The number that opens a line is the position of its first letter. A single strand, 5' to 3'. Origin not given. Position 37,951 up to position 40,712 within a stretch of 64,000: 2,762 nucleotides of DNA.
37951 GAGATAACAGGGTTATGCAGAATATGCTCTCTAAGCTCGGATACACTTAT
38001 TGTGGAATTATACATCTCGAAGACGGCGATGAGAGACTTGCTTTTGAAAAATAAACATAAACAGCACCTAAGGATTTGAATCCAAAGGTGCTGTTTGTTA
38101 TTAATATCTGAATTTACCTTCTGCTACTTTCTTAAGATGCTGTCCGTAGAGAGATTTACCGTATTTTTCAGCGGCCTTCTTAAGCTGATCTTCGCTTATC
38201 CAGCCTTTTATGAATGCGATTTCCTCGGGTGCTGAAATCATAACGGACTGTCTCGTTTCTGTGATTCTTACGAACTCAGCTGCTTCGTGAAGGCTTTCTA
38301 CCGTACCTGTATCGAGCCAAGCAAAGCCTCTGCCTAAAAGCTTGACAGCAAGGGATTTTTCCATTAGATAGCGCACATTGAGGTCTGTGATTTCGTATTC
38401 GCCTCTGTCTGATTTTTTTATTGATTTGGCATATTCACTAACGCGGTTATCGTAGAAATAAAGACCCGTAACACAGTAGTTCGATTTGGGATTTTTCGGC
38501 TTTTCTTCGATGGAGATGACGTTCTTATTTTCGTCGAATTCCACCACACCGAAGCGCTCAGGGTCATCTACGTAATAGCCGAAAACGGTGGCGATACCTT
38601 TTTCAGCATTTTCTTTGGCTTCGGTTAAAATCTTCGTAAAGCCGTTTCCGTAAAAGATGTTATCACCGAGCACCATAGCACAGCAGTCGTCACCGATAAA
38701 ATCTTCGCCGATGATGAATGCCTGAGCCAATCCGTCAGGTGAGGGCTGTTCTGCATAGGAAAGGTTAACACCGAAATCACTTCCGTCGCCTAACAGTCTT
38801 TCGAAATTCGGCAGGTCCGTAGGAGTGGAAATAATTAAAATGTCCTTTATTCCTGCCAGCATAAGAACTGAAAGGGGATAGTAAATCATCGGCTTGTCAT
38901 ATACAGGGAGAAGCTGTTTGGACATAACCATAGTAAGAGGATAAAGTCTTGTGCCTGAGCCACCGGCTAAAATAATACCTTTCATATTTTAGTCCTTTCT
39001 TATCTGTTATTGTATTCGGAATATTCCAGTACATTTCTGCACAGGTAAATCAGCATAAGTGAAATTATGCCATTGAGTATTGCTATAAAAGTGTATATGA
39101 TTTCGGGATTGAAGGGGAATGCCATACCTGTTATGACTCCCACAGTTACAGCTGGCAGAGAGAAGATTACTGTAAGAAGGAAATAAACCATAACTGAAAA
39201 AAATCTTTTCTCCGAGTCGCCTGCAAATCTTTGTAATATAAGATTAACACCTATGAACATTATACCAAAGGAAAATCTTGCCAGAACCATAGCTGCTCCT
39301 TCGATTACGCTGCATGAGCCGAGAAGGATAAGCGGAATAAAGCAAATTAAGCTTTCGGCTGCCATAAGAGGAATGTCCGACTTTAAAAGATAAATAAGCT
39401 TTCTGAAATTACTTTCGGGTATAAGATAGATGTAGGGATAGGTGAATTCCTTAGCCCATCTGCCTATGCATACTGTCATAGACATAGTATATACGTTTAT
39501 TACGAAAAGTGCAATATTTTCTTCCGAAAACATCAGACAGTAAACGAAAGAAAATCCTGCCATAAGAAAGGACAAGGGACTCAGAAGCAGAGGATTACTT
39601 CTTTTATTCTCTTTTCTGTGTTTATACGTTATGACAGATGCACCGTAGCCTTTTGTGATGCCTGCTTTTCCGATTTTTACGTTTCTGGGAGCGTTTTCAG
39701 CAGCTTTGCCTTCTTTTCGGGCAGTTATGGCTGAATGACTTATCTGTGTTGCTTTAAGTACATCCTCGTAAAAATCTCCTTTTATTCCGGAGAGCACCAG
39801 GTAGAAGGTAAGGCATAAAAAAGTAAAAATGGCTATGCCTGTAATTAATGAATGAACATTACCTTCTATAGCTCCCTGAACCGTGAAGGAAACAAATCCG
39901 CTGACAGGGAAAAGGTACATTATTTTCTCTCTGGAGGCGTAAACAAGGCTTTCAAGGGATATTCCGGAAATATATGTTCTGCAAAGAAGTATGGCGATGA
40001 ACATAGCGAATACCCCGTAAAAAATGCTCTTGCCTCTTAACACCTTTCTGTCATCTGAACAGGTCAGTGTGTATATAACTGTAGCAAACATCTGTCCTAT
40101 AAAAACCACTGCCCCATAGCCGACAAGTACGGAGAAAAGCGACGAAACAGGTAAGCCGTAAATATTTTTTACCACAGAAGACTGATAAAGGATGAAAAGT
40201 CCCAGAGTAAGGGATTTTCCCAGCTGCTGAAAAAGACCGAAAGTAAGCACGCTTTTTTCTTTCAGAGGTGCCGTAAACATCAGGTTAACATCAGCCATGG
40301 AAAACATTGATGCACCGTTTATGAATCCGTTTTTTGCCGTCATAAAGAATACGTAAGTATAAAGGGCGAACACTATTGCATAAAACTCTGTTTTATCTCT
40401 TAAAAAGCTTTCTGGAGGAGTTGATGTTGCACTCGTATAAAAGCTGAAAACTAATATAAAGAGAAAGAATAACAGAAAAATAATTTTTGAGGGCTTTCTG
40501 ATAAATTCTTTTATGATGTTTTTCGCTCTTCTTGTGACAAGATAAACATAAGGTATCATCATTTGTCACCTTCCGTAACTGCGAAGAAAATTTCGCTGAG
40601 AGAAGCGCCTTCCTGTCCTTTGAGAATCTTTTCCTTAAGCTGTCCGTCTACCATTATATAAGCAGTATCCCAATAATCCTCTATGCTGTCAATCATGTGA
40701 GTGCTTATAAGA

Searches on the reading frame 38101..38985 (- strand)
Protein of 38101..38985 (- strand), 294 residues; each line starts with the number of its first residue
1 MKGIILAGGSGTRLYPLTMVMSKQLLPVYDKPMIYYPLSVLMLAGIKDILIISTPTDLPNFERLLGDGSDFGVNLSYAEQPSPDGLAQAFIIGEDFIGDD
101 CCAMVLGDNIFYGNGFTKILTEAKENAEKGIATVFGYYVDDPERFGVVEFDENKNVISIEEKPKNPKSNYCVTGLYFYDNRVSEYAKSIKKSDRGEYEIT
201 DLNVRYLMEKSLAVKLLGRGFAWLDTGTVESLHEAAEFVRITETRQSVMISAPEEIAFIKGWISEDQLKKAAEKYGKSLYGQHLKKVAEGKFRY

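Call 95: search_protein_families(library=pfam, proteins=[window:38101-38985:-], max_evalue=0.00001)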
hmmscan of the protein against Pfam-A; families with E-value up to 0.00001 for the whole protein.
window:38101-38985:- (294 aa): 2 families
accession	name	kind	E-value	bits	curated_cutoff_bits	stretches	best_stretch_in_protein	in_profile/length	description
PF00483.29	NTP_transferase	-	3e-79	266.5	21.2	1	2-239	1-242/245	Nucleotidyl transferase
PF12804.13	NTP_transf_3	-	6.6e-08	33.3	27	1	3-132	1-119/160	MobA-like NTP transferase domain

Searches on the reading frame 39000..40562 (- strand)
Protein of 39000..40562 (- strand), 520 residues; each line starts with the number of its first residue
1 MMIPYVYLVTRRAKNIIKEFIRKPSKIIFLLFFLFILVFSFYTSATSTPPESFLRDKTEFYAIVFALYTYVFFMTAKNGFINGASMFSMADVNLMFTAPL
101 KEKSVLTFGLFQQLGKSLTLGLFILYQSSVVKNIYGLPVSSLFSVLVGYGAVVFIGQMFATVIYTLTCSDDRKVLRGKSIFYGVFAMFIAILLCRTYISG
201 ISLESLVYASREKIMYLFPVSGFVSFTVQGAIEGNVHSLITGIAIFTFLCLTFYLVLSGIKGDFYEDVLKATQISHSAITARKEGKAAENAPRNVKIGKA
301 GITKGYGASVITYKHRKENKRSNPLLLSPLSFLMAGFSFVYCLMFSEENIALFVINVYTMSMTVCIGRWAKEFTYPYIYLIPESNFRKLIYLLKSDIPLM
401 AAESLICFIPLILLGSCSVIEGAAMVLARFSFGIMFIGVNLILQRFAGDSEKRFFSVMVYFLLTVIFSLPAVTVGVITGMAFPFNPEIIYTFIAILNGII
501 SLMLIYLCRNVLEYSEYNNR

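Call 95: search_protein_families(library=pfam, proteins=[window:39000-40562:-], max_evalue=0.00001)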
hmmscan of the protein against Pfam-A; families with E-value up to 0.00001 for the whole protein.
window:39000-40562:- (520 aa): 1 family
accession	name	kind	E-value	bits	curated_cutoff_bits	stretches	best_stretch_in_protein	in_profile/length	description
PF16962.11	ABC_export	-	6.4e-94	315.8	29.7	1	4-516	3-531/531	Putative ABC exporter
